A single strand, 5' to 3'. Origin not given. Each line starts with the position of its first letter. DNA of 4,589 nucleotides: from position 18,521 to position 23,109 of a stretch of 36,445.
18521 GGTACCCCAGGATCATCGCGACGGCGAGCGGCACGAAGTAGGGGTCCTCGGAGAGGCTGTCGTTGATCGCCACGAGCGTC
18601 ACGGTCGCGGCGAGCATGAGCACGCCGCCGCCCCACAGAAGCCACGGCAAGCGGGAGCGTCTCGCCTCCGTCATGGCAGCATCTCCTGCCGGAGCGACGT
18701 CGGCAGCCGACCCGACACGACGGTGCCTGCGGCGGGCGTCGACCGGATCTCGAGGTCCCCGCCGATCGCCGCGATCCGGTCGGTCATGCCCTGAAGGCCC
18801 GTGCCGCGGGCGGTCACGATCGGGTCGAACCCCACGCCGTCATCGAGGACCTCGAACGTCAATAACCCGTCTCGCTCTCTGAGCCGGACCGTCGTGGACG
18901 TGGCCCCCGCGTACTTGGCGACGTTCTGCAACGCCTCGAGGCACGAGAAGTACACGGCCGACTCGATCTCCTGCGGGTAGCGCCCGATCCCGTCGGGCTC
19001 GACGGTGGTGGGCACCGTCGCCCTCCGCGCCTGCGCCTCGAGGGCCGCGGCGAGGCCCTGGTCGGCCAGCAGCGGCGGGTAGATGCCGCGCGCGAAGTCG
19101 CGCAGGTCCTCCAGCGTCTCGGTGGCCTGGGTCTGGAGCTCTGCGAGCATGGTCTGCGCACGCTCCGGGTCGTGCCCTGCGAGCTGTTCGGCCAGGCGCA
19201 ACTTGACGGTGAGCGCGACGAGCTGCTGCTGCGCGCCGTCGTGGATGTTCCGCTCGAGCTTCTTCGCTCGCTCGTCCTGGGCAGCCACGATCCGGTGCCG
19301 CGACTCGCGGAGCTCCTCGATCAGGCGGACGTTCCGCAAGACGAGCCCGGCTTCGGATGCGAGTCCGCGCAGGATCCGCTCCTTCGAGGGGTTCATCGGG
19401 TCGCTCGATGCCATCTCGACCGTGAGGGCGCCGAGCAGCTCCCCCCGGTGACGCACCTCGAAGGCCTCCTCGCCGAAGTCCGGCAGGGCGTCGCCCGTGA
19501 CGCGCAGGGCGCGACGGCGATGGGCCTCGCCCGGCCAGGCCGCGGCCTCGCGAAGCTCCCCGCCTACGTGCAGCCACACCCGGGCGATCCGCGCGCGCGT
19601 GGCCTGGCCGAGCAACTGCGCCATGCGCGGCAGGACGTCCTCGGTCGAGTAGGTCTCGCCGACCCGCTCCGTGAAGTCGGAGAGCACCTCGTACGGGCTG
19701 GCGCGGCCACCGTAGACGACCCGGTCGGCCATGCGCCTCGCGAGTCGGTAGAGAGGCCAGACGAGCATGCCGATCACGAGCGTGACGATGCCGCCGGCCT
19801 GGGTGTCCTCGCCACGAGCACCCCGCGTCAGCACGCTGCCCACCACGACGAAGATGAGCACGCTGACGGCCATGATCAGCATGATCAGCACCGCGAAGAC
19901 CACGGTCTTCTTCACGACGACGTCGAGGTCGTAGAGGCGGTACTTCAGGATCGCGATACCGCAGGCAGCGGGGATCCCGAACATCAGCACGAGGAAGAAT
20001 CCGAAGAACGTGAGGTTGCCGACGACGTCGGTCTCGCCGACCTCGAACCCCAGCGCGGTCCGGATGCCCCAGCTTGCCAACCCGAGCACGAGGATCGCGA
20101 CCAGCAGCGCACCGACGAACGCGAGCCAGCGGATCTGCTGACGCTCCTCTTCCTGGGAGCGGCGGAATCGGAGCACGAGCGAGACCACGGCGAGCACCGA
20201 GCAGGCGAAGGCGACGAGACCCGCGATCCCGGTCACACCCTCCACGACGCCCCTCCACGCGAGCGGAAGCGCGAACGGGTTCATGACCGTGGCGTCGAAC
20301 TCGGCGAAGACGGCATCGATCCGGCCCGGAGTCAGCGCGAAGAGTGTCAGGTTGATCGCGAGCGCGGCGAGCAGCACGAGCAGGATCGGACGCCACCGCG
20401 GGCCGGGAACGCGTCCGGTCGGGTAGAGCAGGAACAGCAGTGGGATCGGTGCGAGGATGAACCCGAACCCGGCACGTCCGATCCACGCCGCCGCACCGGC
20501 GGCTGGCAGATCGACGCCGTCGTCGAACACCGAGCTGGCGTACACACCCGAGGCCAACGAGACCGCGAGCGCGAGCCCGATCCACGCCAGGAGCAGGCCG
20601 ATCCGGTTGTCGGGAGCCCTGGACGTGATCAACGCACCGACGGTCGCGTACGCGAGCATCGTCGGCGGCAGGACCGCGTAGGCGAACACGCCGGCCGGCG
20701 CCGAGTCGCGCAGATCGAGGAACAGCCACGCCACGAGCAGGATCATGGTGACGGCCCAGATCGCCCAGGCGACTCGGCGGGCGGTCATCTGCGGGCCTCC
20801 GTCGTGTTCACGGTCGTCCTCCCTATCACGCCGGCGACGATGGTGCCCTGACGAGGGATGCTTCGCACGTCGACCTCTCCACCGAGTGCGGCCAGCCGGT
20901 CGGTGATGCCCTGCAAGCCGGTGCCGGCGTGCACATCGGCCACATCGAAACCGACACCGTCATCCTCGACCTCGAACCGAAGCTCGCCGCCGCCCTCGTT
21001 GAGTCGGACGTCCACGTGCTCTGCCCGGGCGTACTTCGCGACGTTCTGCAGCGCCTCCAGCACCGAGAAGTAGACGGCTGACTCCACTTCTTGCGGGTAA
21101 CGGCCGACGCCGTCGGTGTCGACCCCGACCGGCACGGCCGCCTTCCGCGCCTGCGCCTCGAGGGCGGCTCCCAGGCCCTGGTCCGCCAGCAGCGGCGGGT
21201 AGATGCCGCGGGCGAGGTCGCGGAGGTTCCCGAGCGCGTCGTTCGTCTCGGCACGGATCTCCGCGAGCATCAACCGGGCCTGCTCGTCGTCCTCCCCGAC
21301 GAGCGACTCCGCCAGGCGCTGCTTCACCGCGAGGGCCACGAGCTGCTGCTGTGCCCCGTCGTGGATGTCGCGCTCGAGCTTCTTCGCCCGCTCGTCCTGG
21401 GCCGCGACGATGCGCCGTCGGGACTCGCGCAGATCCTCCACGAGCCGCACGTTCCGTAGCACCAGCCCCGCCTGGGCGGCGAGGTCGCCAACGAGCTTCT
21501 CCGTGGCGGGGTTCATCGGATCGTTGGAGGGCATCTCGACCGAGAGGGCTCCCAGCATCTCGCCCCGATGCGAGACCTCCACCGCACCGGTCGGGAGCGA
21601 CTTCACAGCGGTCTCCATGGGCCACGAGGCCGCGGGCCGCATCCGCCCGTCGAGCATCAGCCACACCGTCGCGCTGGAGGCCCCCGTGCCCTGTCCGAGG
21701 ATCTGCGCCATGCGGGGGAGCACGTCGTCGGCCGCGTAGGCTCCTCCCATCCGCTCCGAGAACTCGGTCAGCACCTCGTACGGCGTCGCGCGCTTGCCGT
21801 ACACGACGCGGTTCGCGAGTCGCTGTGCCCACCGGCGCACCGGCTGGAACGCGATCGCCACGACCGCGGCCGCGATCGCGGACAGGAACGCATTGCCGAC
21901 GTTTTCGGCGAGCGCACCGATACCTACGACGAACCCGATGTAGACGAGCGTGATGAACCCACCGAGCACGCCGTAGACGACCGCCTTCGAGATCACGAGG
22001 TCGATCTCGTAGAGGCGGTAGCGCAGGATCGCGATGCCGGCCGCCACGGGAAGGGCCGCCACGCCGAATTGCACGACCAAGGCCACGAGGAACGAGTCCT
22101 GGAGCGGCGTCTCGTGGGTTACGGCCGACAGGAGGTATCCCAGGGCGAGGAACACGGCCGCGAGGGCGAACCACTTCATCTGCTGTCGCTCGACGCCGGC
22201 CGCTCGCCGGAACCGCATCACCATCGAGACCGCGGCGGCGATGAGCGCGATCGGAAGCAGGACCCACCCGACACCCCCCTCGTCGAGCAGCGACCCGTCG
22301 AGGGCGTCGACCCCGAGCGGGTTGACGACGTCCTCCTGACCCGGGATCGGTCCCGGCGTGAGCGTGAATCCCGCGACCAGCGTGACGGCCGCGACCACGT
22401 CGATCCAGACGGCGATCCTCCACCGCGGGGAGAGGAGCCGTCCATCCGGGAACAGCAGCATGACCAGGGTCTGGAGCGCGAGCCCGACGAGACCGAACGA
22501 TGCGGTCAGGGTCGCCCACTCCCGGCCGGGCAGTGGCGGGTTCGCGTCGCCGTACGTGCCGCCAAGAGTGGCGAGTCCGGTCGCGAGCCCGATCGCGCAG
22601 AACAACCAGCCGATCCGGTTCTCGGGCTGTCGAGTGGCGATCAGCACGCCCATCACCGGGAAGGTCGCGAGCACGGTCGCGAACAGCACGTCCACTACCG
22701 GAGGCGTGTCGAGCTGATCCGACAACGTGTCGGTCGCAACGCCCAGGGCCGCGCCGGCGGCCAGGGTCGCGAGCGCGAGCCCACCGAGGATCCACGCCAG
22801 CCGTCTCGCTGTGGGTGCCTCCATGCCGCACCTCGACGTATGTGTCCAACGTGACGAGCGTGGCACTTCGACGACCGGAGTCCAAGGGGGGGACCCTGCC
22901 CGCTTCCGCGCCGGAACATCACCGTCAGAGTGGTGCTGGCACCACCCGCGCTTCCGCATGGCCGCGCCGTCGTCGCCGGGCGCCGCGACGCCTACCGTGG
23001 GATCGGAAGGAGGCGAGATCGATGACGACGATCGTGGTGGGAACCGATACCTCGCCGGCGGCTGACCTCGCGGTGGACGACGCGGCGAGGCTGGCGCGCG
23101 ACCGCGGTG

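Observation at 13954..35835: Seven paralogous polytopic HisKA_3 sensor kinases in ~21 kb, served by only four receiver proteins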

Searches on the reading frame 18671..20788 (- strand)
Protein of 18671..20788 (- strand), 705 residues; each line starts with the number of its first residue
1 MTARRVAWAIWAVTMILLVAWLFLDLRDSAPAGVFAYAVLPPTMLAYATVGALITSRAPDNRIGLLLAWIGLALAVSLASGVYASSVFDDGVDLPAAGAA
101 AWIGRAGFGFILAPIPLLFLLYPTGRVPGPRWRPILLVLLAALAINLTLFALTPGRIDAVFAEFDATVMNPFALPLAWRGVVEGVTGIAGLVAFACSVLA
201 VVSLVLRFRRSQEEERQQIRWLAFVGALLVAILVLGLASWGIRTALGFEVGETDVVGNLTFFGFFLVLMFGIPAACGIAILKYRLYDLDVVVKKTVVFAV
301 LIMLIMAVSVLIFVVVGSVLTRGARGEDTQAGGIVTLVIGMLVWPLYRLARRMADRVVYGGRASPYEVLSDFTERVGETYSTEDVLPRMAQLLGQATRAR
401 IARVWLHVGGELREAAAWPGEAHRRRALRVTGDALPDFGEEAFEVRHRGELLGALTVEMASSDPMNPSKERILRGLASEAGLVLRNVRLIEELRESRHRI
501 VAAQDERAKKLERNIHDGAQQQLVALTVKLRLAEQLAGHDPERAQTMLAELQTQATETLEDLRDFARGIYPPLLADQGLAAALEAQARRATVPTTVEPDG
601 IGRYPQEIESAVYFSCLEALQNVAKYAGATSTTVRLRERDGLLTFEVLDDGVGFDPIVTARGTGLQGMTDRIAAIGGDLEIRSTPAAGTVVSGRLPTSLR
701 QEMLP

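Call 3: search_protein_families(library=pfam, proteins=[window:18671-20788:-], max_evalue=0.01)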
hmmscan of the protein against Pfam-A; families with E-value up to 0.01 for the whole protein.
window:18671-20788:- (705 aa): 3 families
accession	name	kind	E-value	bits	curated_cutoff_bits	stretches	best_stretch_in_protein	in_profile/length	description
PF07730.19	HisKA_3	-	1.3e-12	48.5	24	1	510-572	4-66/68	Histidine kinase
PF02518.31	HATPase_c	-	4e-08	34.1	26.4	1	616-697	10-109/111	Histidine kinase-, DNA gyrase B-, and HSP90-like ATPase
PF10066.14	DUF2304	-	0.0049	17.5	25.5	1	191-268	4-79/106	Uncharacterized conserved protein (DUF2304)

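Call 7: find_encoding_contigs(protein=window:18671-20788:-, flank=10000, max_places=6)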
Protein window:18671-20788:- (705 aa): 1 contig read that carries it; 1 place shown.
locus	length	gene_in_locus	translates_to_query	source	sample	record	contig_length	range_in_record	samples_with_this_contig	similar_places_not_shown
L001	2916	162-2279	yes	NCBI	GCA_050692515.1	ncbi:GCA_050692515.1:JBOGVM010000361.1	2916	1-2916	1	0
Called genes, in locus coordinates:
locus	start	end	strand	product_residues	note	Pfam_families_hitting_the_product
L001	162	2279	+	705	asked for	PF07730:HisKA_3, PF02518:HATPase_c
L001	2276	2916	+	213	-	?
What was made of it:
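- Tried and rejected: Exact-protein look-up of C. It gave only a 2.9-kb contig (call 7).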

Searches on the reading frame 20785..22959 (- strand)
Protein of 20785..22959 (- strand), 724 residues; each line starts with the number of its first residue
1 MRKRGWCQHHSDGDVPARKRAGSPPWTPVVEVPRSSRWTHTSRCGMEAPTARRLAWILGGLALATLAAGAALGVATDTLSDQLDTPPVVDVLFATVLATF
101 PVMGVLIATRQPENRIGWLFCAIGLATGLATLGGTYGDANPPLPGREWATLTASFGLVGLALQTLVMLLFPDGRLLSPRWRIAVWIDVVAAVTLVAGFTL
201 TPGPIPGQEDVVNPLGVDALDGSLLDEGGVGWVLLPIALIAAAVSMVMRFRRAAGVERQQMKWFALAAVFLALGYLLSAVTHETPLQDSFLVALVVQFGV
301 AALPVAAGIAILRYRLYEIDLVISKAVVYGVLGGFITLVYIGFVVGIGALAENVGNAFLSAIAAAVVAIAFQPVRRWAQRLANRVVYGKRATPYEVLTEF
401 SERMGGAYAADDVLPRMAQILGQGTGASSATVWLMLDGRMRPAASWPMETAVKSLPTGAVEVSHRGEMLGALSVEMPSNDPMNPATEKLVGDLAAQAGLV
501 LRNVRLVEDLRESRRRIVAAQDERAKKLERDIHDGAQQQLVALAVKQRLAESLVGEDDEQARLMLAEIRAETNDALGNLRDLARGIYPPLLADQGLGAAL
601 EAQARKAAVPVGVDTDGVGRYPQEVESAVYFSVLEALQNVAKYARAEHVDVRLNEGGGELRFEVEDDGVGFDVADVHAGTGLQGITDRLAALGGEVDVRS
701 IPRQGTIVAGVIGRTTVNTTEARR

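Call 3: search_protein_families(library=pfam, proteins=[window:20785-22959:-], max_evalue=0.01)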
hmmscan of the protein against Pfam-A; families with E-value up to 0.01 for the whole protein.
window:20785-22959:- (724 aa): 4 families
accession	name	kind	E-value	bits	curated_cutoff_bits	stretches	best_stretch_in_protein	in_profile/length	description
PF07730.19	HisKA_3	-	1e-11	45.6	24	1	527-589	4-66/68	Histidine kinase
PF02518.31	HATPase_c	-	3.6e-09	37.5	26.4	1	629-708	6-103/111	Histidine kinase-, DNA gyrase B-, and HSP90-like ATPase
PF13581.12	HATPase_c_2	-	6e-05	23.5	27.4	1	622-676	25-84/127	Histidine kinase-like ATPase domain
PF16927.11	HisKA_7TM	-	0.00059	20.2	28.6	1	92-319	2-222/224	N-terminal 7TM region of histidine kinase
